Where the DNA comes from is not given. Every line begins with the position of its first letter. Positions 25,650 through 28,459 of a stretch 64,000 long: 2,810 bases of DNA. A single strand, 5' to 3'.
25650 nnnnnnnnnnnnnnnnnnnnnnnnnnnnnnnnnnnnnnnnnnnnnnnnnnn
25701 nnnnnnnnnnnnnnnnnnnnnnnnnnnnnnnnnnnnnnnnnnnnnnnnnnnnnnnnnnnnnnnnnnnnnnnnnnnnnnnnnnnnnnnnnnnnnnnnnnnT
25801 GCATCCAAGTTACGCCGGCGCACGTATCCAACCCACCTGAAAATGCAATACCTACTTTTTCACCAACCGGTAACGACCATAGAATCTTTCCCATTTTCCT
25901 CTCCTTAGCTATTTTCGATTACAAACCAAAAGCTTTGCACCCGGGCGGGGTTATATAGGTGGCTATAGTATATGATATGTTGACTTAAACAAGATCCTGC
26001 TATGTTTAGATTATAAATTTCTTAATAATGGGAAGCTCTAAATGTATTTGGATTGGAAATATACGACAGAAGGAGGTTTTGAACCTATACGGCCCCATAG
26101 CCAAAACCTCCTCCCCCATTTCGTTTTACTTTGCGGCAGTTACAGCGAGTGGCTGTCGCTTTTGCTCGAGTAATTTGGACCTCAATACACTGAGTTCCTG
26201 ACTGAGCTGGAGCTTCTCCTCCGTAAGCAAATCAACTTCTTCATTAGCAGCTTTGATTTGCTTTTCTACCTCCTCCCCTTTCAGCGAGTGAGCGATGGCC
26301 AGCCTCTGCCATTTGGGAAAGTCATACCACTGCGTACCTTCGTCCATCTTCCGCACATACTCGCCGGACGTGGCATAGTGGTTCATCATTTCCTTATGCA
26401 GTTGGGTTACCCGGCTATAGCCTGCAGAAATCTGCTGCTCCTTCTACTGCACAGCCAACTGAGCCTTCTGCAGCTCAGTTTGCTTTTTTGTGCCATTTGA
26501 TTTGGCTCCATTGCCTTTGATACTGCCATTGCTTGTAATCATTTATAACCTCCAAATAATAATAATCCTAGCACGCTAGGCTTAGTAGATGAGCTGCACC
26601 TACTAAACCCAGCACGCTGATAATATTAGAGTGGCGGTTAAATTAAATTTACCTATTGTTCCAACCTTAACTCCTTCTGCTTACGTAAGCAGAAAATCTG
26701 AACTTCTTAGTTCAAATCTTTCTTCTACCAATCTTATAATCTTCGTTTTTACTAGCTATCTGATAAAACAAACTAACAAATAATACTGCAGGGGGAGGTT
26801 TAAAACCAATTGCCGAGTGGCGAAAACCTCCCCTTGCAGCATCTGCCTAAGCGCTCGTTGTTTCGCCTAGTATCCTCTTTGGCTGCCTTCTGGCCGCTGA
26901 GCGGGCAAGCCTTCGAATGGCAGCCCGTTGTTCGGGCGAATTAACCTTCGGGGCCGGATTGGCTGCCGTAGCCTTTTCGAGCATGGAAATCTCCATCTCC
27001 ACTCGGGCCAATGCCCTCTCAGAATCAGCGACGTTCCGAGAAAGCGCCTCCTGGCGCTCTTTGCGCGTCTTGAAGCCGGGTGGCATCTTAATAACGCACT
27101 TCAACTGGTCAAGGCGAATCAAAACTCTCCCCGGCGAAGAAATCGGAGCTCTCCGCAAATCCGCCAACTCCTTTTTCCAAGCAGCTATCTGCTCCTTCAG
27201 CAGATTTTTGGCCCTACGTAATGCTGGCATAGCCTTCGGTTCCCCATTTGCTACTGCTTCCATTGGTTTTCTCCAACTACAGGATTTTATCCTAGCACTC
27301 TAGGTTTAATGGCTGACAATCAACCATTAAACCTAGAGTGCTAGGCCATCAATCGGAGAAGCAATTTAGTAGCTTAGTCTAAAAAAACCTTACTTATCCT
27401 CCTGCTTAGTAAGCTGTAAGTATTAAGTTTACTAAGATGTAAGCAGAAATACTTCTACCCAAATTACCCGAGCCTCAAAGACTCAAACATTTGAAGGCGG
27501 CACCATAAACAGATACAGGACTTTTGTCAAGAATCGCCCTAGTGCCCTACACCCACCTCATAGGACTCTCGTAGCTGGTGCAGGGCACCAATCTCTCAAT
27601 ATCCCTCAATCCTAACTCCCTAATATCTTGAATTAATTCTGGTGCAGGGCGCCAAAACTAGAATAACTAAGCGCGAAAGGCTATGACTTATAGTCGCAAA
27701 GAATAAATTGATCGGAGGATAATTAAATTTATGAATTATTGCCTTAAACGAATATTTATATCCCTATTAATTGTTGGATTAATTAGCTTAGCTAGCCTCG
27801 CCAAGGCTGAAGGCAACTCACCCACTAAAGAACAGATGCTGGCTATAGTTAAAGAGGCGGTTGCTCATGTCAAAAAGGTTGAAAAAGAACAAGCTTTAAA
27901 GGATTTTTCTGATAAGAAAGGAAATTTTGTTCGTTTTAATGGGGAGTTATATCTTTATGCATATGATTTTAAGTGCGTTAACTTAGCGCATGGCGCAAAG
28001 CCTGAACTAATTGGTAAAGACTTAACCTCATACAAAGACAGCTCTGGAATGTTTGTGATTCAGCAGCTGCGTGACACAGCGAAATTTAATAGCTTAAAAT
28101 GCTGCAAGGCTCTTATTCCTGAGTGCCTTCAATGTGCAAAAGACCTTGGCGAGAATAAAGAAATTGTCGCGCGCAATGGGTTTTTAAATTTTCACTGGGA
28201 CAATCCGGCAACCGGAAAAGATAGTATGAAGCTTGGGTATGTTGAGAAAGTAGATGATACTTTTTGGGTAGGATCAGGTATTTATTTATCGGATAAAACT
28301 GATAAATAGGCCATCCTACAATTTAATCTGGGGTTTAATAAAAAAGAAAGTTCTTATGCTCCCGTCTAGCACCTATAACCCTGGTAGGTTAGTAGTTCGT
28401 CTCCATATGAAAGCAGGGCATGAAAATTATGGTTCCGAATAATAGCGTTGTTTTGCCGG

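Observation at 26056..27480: Tandemly duplicated small-gene cassette with a 55-bp palindrome at the start codon and a conserved 3' hairpin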

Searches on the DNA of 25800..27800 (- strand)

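Call 40: search_dna_similar(query=window:26040-27540:-, collection=phages, mode=distant, max_evalue=0.01)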
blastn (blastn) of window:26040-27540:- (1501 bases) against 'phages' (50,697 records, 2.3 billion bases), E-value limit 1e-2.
No match.

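Call 41: search_dna_similar(query=window:26040-27540:-, collection=plasmids, mode=distant, max_evalue=0.01)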
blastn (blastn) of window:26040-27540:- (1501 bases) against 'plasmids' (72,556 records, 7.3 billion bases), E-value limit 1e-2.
No match.

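Call 47: build_rna_model(alignment_id=A2, structure=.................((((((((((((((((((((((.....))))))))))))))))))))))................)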
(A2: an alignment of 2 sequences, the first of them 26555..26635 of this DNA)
Model R1 built from alignment A2 (2 sequences, 82 columns); structure: as given.
model positions 82; base pairs 22; branch points 0; effective number of sequences 1.65; information 0.691 bits per position. Calibrated on 0.2 Mb of random sequence (short: E-values are rough).
structure used (alignment columns):
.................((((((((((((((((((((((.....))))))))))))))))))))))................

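Call 49: search_with_rna_model(model_id=R1, source=window, filters=off, max_evalue=10)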
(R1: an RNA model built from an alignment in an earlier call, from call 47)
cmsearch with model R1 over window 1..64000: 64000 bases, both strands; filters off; matches with E-value up to 10: 16.
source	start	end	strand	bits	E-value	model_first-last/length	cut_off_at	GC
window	27278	27358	-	94.6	2.7e-24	1-82/82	no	0.42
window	26555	26635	-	93.7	4.8e-24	1-82/82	no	0.42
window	27278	27354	+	57.2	1.9e-13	1-82/82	no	0.4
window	26553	26630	+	39.8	2.1e-08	1-82/82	no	0.4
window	26771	26851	+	14.3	0.51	1-82/82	no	0.47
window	12864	12949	-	13.2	1.1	1-82/82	no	0.35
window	27526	27605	-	12.8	1.4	1-82/82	no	0.55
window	26772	26851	-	12.7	1.5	1-82/82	no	0.47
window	20989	21077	+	12.5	1.7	1-82/82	no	0.45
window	6119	6184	+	12.4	1.8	1-82/82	no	0.45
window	9211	9289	+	11.6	3.1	1-82/82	no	0.52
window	1262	1310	-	10.7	5.8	21-63/82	no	0.45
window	32872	32890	-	10.5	6.7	33-51/82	no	0.58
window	52571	52611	-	10.4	7.1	1-82/82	no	0.39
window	61356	61398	+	10.3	7.4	1-82/82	no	0.44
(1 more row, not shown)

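Call 55: search_rna_families(source=window, start=25800, end=27800, threshold=evalue, max_evalue=10)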
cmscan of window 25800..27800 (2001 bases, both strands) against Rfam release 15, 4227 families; matches with E-value up to 10: 15.
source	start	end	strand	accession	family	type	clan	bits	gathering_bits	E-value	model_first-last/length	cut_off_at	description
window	27267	27365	-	RF04209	MIR7533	Gene; miRNA;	-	29.3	230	0.0022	1-249/249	no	MIR7533 microRNA precursor family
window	27296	27339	-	RF04008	mir-4880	Gene; miRNA;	-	22.1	100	0.2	1-75/75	no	mir-4880 microRNA precursor family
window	27290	27344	-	RF03463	mir-3036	Gene; miRNA;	-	21.9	70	0.96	1-58/58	no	mir-3036 microRNA precursor family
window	27293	27343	+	RF00717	mir-315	Gene; miRNA;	-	20.9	63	1.9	1-83/83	no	mir-315 microRNA precursor family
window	26069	26112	-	RF03339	mir-3047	Gene; miRNA;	-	20.7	53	0.7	1-61/61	no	mir-3047 microRNA precursor family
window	26460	26511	-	RF02844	RefA9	Gene; antisense;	-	20.4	49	4.5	1-64/64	no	Enterococcus sRNA A9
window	27291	27345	+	RF04069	MIR6135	Gene; miRNA;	-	19.9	99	5.4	13-110/122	no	MIR6135 microRNA precursor family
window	27291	27345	-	RF04085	mir-1271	Gene; miRNA;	-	19.8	80.5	0.38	11-66/77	no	mir-1271 microRNA precursor family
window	27041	27080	-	RF02084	STnc130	Gene; sRNA;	-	19.8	55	6.7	84-126/135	no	Enterobacteria sRNA STnc130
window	27261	27346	-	RF02980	freshwater-2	Cis-reg;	-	18.7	49.9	7.7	1-84/84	no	freshwater-2 RNA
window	27164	27209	-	RF01098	RF_site9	Cis-reg; frameshift_element;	-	17.9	70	5.2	1-50/50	no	Gag/pro ribosomal frameshift site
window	27289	27345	-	RF04048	mir-7927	Gene; miRNA;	-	17.8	75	3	1-56/56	no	mir-7927 microRNA precursor family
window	27524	27603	-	RF03662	mir-2060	Gene; miRNA;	-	17.6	54.5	2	1-94/94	no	mir-2060 microRNA precursor family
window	26669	26831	-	RF02453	ncr952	Gene; sRNA;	-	15.3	100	2.4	1-143/143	no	Bacillus sRNA ncr952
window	26070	26114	-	RF02516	MIR393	Gene; miRNA;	-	14.9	60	9.5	1-126/126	no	mir-393 microRNA precursor family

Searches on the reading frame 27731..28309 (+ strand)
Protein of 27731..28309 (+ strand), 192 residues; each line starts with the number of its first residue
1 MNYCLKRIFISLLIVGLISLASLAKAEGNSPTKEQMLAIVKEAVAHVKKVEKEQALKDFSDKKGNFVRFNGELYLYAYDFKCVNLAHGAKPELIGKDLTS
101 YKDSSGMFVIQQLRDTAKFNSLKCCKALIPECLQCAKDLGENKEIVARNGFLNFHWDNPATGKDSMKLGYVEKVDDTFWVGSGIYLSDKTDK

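Call 31: search_protein_families(library=pfam, proteins=[window:27731-28309:+], max_evalue=0.00001)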
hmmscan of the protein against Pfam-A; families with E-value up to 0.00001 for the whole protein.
window:27731-28309:+ (192 aa): 2 families
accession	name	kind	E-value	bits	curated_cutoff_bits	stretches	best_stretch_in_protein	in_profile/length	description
PF08269.17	dCache_2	-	4.9e-16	59.2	26.5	1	35-118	56-140/298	Cache domain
PF17200.10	sCache_2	-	5.6e-14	52.8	25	1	36-118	19-100/155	Single Cache domain 2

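Call 42: find_homologous_proteins(query=window:27731-28306:+, max_evalue=1e-10)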
Query window:27731-28306:+ (192 aa): 177 proteins with E <= 1e-10 among 277 candidates; the best 120 are listed.
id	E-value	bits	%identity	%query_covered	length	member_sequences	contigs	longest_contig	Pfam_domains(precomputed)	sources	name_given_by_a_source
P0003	1.5e-124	431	100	100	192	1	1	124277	PF08269.18,PF17200.11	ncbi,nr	ncbi:MAG: cache domain-containing protein [Deltaproteobacteria bacterium]|nr:cache domain-containing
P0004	4.0e-44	169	37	83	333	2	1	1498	PF08269.18,PF17200.11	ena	-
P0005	5.2e-44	168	48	95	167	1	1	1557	PF08269.18,PF17200.11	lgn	-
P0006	1.1e-42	164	37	93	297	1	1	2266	PF08269.18,PF17200.11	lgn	-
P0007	3.8e-42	162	39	83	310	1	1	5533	PF08269.18,PF17200.11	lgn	-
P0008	3.9e-42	162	46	95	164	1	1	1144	PF08269.18,PF17200.11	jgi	-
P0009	7.0e-42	161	46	97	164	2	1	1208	PF08269.18,PF17200.11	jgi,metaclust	metaclust:\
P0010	1.9e-41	160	37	94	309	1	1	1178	PF08269.18,PF17200.11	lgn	-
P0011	2.0e-41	160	52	81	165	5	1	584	PF08269.18,PF17200.11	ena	-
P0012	2.3e-41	160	46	97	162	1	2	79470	PF08269.18,PF17200.11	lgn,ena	-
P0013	5.5e-41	158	49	85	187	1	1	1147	PF08269.18,PF17200.11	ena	-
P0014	7.1e-41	158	51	82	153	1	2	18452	PF08269.18,PF17200.11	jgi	-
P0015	7.2e-41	158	51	82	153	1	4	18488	PF08269.18,PF17200.11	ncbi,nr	ncbi:MAG: cache domain-containing protein [Verrucomicrobia bacterium]|nr:cache domain-containing pro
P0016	1.1e-40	157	36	94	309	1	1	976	PF08269.18,PF17200.11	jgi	jgi:polar amino acid transport system substrate-binding protein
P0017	2.0e-40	157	38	83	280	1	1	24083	PF08269.18,PF17200.11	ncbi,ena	-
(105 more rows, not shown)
